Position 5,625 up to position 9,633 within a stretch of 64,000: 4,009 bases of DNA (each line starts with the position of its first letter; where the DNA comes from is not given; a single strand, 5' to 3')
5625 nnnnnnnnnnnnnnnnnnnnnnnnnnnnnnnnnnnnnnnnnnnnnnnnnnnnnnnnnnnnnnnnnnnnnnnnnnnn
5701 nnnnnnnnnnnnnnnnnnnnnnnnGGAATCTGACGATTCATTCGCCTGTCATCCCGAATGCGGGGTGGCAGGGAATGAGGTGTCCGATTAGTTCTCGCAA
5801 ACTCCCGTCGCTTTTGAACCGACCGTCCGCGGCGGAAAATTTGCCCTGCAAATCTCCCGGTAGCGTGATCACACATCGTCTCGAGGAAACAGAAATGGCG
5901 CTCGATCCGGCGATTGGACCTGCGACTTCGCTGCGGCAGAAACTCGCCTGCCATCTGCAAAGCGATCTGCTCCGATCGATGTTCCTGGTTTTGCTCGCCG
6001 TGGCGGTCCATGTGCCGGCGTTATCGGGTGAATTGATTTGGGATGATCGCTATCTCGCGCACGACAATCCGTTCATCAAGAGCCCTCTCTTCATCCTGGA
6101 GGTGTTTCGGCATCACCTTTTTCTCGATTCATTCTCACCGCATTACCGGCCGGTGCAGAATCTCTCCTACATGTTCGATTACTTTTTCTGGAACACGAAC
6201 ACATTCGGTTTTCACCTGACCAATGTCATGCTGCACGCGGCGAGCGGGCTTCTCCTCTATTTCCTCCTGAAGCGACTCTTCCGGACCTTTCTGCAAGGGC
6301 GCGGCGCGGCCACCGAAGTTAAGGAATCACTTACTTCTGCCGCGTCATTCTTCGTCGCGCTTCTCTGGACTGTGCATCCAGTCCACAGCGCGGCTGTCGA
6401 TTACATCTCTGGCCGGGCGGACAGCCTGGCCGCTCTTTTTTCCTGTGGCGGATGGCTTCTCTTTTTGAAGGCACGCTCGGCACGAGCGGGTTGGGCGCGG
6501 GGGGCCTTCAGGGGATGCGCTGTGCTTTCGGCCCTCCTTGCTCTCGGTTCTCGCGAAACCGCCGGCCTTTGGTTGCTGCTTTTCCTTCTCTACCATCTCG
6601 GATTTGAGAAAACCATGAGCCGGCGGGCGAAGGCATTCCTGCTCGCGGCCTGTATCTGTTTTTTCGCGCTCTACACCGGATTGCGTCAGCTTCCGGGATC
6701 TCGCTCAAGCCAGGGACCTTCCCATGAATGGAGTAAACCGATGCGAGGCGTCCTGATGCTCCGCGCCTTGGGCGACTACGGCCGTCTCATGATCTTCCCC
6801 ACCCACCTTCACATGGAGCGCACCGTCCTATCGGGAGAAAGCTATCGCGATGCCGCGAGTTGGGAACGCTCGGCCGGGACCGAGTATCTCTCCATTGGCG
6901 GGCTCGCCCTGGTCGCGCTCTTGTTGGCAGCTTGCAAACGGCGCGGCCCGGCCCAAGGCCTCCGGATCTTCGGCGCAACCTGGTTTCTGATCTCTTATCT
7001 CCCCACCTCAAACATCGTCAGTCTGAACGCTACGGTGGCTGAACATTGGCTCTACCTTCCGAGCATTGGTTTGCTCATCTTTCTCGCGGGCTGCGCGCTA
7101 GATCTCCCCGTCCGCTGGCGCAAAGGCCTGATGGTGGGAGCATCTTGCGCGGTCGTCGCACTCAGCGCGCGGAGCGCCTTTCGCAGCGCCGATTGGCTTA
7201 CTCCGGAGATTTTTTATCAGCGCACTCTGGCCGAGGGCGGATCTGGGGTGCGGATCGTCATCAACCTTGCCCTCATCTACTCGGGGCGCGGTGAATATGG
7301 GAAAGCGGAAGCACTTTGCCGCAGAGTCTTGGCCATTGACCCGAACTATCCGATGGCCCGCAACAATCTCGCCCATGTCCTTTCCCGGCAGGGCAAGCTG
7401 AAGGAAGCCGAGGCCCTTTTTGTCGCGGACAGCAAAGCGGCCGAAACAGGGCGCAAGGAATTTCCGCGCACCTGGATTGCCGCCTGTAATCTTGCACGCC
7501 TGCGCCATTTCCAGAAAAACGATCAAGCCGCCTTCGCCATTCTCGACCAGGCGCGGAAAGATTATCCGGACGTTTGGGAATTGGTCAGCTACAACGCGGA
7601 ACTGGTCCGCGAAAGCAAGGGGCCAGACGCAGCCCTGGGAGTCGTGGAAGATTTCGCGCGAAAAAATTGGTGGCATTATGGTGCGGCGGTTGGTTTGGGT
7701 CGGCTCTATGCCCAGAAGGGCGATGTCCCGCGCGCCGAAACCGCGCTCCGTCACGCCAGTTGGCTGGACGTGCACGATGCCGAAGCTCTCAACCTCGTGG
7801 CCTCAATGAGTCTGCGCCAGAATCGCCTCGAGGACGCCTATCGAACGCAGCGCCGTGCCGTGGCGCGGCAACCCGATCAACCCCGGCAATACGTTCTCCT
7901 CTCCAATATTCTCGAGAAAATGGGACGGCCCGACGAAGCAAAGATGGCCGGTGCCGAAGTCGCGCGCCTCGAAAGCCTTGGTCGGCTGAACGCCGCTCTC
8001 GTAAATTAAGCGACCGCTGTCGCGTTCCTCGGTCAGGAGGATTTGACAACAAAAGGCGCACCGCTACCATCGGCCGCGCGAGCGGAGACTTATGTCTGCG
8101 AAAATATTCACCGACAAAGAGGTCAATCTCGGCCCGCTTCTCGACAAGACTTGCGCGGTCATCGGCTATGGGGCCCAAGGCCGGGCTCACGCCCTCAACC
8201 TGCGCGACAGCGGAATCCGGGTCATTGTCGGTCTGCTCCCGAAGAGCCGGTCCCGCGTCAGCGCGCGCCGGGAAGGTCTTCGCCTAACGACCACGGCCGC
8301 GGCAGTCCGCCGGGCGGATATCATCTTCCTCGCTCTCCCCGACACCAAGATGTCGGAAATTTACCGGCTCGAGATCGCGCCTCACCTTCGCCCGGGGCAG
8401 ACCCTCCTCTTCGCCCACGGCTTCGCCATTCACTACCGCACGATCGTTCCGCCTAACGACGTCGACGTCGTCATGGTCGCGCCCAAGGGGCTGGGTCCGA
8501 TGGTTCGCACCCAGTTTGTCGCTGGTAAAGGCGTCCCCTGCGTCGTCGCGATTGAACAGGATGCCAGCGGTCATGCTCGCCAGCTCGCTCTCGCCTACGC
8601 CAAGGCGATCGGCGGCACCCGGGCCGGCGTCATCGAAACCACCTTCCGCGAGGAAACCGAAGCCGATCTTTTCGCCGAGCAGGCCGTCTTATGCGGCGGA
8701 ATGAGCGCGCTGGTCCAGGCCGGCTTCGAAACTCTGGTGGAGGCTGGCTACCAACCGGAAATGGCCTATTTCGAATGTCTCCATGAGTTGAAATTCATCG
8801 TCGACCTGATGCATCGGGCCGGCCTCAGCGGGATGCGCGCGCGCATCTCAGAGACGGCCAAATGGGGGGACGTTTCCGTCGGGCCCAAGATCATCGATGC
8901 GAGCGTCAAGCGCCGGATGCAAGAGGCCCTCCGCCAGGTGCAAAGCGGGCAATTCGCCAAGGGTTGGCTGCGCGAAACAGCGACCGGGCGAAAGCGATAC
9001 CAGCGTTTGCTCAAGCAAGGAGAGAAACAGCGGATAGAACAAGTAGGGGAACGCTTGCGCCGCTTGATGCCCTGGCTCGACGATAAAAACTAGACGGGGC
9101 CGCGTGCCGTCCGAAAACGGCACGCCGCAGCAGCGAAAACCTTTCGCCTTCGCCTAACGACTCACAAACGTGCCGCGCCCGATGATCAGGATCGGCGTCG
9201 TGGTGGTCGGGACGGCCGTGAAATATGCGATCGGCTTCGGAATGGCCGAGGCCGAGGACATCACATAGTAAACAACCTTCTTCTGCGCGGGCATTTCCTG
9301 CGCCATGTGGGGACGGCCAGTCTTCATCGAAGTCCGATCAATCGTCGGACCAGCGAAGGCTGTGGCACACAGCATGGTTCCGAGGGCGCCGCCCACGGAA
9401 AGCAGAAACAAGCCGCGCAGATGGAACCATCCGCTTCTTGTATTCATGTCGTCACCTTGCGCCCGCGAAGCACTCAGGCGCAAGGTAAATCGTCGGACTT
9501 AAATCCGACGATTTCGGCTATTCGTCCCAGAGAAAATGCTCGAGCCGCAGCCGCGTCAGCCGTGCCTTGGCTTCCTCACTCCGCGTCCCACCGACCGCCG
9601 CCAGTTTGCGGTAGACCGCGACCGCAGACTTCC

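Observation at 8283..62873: Hyper-abundant, strand-neutral 8/9-mer (G)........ at about 1 copy per kb: a DNA-uptake-sequence-like genomic signal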

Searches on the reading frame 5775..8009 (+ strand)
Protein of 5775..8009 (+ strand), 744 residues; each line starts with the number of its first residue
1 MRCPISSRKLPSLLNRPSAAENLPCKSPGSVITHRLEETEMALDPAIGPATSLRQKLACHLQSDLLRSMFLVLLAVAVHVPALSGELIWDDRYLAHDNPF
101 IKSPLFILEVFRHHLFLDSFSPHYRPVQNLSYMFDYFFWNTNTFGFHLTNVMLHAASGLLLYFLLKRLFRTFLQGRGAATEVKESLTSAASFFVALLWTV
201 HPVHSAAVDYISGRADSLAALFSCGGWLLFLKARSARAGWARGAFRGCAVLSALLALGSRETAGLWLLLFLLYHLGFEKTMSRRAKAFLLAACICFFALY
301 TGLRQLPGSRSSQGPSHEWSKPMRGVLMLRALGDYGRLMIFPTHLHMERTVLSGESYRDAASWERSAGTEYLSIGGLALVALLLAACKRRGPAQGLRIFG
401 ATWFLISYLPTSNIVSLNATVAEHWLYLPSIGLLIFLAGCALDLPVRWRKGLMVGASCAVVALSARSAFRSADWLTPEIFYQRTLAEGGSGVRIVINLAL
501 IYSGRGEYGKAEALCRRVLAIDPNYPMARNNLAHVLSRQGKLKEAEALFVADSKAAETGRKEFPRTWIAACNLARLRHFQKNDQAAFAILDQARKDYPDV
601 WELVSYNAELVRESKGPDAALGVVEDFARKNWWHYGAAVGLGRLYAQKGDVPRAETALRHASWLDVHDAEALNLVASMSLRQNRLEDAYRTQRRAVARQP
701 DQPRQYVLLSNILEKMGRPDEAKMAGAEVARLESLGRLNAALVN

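Call 11: search_protein_families(library=pfam, proteins=[window:5775-8009:+])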
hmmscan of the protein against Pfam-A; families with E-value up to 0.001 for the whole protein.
window:5775-8009:+ (744 aa): 17 families
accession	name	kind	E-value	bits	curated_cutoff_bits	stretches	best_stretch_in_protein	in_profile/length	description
PF14559.12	TPR_19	-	1.3e-15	57.9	25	1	505-549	4-48/68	Tetratricopeptide repeat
PF07719.23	TPR_2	-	3.3e-14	52.2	27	1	496-525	5-34/34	Tetratricopeptide repeat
PF13431.12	TPR_17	-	1.3e-12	47.4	24.4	1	514-546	1-33/34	Tetratricopeptide repeat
PF13181.12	TPR_8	-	2.4e-12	46.4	25.7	0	493-525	2-34/34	Tetratricopeptide repeat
PF00515.34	TPR_1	-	5e-12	45.5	27.8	1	497-525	6-34/34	Tetratricopeptide repeat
PF13424.12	TPR_12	-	8.7e-11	42.3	30.1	2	497-549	8-68/77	Tetratricopeptide repeat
PF13176.12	TPR_7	-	1.3e-10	40.9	27.9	0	496-523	3-30/36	Tetratricopeptide repeat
PF13432.12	TPR_16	-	2.2e-10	41.2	32.7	1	641-703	3-65/65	Tetratricopeptide repeat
PF07721.20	TPR_4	-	1.6e-08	34.8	27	0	526-548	1-23/26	Tetratricopeptide repeat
PF13374.12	TPR_10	-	2.7e-08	34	27.5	0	528-549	4-25/42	Tetratricopeptide repeat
PF13428.12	TPR_14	-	4.2e-08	33.6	23.5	0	495-534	4-43/44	Tetratricopeptide repeat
PF13414.12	TPR_11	-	1e-06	28.8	26.8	0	505-540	7-42/42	TPR repeat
PF12895.13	ANAPC3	-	3.7e-06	27.6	27.2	0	498-548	29-78/82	Anaphase-promoting complex, cyclosome, subunit 3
PF25064.1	ARM_TT21_5th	-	2.4e-05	25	27.8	0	502-596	11-101/117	TT21 fifth ARM repeats domain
PF17874.7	TPR_MalT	-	4.2e-05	23.4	45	0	639-717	44-136/336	MalT-like TPR region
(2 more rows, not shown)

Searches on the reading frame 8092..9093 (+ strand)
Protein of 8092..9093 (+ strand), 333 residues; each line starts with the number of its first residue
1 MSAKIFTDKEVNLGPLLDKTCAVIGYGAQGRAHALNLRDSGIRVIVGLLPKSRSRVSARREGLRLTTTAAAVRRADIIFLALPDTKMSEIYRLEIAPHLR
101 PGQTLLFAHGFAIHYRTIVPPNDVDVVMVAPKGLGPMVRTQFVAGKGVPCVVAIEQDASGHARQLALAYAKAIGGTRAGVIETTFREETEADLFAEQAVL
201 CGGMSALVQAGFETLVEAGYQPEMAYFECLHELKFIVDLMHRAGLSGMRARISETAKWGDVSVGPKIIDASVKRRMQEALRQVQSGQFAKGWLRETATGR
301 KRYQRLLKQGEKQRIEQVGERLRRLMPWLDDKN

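Call 5: find_encoding_contigs(protein=window:8092-9093:+, flank=10000, max_places=6)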
Protein window:8092-9093:+ (333 aa): 4 contigs read that carry it; 4 places shown.
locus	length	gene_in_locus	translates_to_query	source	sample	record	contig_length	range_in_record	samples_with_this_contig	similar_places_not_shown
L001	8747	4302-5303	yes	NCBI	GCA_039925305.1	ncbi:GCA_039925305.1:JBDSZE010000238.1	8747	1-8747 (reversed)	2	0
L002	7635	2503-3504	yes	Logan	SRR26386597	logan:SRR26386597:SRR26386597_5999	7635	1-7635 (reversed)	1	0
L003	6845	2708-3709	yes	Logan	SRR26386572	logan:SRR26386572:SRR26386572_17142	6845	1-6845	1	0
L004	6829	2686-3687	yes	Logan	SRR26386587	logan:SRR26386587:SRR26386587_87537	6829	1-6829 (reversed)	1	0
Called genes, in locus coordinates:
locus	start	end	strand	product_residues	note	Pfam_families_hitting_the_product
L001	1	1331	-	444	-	?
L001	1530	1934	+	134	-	PF07963:N_methyl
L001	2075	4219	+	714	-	PF07721:TPR_4 (faint), PF13428:TPR_14 (faint), PF13176:TPR_7 (faint), PF12895:ANAPC3 (faint), PF00515:TPR_1 (faint), PF13424:TPR_12 (weak), PF13431:TPR_17 (weak), PF14559:TPR_19 (weak), +6 more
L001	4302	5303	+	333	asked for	PF02826:2-Hacid_dh_C (weak), PF03807:F420_oxidored (weak), PF07991:KARI_N, PF01450:KARI_C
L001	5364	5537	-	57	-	-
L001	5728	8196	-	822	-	PF09976:TPR_21 (faint), PF13525:YfiO (faint), PF13432:TPR_16 (faint), PF14559:TPR_19 (faint), PF07719:TPR_2 (faint), PF12895:ANAPC3 (faint), PF13174:TPR_6 (faint), PF13176:TPR_7 (faint), +3 more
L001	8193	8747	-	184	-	PF00005:ABC_tran (weak)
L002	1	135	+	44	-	?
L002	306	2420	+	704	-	PF07721:TPR_4 (faint), PF13428:TPR_14 (faint), PF13176:TPR_7 (faint), PF12895:ANAPC3 (faint), PF00515:TPR_1 (faint), PF13424:TPR_12 (weak), PF13431:TPR_17 (weak), PF14559:TPR_19 (weak), +6 more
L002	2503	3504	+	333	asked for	PF02826:2-Hacid_dh_C (weak), PF03807:F420_oxidored (weak), PF07991:KARI_N, PF01450:KARI_C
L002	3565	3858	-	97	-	-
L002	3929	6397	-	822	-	PF13525:YfiO (faint), PF13432:TPR_16 (faint), PF14559:TPR_19 (faint), PF07719:TPR_2 (faint), PF12895:ANAPC3 (faint), PF13174:TPR_6 (faint), PF13176:TPR_7 (faint), PF13181:TPR_8 (faint), +2 more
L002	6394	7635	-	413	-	?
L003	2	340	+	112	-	?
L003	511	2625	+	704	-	PF07721:TPR_4 (faint), PF13428:TPR_14 (faint), PF13176:TPR_7 (faint), PF12895:ANAPC3 (faint), PF00515:TPR_1 (faint), PF13424:TPR_12 (weak), PF13431:TPR_17 (weak), PF14559:TPR_19 (weak), +6 more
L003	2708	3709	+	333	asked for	PF02826:2-Hacid_dh_C (weak), PF03807:F420_oxidored (weak), PF07991:KARI_N, PF01450:KARI_C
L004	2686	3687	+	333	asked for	PF02826:2-Hacid_dh_C (weak), PF03807:F420_oxidored (weak), PF07991:KARI_N, PF01450:KARI_C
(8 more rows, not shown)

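Call 11: search_protein_families(library=pfam, proteins=[window:8092-9093:+])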
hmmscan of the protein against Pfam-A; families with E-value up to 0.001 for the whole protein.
window:8092-9093:+ (333 aa): 6 families
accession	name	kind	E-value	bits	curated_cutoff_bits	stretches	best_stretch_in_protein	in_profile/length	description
PF07991.19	KARI_N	-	7.8e-66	221.2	20.6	1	16-179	2-165/165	Acetohydroxy acid isomeroreductase, NADPH-binding domain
PF01450.25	KARI_C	-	4.2e-58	196.2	29.1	1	185-328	1-144/144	Ketol-acid reductoisomerase, C-terminal domain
PF03807.23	F420_oxidored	-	1.6e-07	32.3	21.6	1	22-93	3-78/94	NADP oxidoreductase coenzyme F420-dependent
PF02826.25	2-Hacid_dh_C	-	4e-06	26.8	25.1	1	15-87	33-104/178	D-isomer specific 2-hydroxyacid dehydrogenase, NAD binding domain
PF03446.21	NAD_binding_2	-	7.5e-05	23.2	21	1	21-105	2-89/161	NAD binding domain of 6-phosphogluconate dehydrogenase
PF02153.23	PDH_N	-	9.1e-05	22.4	26.5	1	34-105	2-75/154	Prephenate dehydrogenase, nucleotide-binding domain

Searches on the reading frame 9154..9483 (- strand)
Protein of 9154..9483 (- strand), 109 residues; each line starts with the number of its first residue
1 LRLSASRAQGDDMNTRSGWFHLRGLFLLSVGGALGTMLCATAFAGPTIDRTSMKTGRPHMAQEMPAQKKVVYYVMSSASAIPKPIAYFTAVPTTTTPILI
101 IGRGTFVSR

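Call 11: search_protein_families(library=pfam, proteins=[window:9154-9483:-])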
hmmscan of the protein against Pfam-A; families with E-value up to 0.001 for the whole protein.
window:9154-9483:- (109 aa): 0 families

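Call 54: search_protein_families(library=ncbifam, proteins=[window:9154-9483:-], max_evalue=0.01)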
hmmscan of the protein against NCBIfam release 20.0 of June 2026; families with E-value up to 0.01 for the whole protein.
window:9154-9483:- (109 aa): 0 families
